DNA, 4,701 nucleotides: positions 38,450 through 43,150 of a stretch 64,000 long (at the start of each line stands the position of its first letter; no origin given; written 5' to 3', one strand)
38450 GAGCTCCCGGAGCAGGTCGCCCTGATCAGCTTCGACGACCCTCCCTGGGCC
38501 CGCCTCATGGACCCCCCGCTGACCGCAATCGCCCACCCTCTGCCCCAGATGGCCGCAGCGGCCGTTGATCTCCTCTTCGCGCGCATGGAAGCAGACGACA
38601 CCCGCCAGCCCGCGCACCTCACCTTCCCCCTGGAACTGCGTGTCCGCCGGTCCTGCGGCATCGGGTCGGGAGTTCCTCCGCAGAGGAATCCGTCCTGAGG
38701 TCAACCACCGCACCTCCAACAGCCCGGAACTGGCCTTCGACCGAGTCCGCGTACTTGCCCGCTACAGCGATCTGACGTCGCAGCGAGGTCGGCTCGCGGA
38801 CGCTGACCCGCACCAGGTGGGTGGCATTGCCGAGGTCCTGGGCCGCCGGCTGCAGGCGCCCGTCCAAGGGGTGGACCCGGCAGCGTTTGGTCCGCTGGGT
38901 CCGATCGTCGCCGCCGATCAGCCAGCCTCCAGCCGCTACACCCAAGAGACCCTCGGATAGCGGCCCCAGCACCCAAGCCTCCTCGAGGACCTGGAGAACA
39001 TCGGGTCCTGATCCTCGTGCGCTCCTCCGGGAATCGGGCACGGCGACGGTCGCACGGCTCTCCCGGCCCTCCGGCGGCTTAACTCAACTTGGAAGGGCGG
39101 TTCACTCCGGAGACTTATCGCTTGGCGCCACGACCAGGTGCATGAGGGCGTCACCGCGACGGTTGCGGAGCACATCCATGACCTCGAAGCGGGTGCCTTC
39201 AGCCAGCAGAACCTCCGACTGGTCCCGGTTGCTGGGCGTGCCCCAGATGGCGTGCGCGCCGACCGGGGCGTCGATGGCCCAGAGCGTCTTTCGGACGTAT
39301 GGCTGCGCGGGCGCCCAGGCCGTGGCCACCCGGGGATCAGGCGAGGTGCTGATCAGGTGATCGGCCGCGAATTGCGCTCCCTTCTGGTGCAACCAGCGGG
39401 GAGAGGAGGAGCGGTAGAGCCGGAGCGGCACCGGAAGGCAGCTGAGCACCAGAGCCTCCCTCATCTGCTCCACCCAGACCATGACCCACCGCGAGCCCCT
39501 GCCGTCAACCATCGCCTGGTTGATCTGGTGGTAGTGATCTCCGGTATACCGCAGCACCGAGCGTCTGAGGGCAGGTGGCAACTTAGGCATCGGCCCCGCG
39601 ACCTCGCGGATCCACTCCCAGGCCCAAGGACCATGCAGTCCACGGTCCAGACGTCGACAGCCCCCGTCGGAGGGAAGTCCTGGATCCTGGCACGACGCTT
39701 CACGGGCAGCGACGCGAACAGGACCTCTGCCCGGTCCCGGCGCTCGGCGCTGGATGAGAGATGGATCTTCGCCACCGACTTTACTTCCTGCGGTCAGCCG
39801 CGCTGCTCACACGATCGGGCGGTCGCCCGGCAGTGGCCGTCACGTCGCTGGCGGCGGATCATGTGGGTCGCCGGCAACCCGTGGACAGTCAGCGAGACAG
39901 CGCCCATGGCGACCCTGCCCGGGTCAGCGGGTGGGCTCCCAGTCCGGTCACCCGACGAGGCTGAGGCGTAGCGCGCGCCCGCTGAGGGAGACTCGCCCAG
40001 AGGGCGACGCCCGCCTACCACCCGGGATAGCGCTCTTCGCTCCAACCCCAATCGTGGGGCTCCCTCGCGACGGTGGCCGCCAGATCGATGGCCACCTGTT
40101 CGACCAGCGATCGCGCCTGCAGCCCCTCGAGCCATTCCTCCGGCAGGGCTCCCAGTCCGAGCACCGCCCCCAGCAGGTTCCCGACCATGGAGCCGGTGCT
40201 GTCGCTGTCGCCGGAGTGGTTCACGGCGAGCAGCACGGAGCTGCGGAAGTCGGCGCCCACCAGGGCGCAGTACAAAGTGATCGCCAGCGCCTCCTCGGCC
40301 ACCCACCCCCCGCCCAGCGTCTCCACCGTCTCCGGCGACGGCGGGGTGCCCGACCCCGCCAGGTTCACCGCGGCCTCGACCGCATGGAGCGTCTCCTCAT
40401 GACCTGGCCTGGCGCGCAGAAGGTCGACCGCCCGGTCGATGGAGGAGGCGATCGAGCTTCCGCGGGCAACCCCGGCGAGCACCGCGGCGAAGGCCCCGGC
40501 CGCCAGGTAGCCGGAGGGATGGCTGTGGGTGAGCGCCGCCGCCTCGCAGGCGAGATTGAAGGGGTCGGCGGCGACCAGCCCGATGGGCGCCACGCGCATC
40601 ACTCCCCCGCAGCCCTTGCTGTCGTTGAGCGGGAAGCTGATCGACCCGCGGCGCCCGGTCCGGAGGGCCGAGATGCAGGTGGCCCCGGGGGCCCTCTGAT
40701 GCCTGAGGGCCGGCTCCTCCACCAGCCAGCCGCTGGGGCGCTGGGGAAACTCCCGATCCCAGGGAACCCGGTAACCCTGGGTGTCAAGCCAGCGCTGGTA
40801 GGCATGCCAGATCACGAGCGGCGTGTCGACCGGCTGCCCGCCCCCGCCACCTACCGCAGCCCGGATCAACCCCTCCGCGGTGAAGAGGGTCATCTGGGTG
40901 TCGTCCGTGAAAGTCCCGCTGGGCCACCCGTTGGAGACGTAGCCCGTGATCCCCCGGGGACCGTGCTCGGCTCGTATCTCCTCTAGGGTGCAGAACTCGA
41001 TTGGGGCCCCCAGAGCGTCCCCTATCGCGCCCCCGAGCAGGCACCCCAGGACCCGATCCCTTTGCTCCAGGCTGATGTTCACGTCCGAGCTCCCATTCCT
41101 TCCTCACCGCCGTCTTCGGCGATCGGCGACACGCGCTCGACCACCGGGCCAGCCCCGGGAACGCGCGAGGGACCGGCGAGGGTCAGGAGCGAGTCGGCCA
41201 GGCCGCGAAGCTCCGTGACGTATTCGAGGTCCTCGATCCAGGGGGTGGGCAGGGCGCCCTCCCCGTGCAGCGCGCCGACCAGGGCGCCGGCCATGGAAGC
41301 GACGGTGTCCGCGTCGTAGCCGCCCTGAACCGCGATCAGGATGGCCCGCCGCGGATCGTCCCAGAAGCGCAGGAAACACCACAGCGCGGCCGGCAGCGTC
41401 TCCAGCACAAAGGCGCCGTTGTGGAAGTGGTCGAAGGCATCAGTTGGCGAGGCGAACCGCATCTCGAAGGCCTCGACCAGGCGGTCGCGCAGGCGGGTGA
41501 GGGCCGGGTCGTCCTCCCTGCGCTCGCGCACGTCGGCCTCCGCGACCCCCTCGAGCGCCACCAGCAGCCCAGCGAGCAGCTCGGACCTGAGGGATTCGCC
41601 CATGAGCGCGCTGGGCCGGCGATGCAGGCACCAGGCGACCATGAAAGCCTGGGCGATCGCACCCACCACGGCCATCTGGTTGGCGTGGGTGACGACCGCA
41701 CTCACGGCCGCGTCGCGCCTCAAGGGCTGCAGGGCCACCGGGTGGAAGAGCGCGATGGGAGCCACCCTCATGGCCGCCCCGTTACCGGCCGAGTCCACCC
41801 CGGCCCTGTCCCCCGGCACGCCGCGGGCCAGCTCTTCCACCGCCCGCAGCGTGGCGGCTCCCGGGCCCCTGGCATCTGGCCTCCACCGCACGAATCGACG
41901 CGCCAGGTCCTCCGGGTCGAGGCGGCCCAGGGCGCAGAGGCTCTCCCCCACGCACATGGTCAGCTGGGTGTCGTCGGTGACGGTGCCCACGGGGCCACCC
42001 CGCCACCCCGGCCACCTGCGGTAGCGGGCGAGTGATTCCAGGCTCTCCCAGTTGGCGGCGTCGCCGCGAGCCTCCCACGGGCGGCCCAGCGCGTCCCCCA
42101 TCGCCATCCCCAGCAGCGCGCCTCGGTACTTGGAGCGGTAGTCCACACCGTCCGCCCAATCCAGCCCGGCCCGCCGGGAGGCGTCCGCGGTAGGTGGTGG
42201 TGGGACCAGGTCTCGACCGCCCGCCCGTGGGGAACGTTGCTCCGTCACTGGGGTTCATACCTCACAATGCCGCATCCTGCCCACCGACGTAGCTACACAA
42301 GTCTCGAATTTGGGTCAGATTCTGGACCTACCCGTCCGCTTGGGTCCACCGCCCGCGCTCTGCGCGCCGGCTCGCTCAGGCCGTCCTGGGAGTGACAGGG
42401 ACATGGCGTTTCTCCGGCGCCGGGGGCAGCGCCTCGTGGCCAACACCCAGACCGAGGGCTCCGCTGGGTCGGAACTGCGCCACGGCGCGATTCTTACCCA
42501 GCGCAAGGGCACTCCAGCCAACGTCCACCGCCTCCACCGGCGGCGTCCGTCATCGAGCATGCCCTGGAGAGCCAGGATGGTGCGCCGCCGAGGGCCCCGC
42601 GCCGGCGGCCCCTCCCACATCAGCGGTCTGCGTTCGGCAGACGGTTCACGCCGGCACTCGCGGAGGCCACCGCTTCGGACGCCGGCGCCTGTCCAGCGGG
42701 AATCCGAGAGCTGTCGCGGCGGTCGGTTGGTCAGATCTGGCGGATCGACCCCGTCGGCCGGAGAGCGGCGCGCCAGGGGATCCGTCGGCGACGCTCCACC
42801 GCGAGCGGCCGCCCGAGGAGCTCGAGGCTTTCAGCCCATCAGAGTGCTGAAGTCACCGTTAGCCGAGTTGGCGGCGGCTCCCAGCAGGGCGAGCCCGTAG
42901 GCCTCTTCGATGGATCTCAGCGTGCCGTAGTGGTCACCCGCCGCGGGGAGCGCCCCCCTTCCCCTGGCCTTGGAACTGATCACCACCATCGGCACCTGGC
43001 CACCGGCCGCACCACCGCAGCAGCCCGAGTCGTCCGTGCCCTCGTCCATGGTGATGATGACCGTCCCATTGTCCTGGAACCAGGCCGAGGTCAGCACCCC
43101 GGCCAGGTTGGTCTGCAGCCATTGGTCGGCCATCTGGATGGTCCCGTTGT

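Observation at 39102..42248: Three-gene cassette: a small cytoplasmic C3/VIP2-class ADP-ribosyltransferase plus two tandem DraG-like ADP-ribosylglycohydrolases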

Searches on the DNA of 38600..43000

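Call 66: search_rna_families(source=window, start=38600, end=43000, threshold=evalue, max_evalue=1)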
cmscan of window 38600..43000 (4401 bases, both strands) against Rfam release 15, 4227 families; matches with E-value up to 1: 0.
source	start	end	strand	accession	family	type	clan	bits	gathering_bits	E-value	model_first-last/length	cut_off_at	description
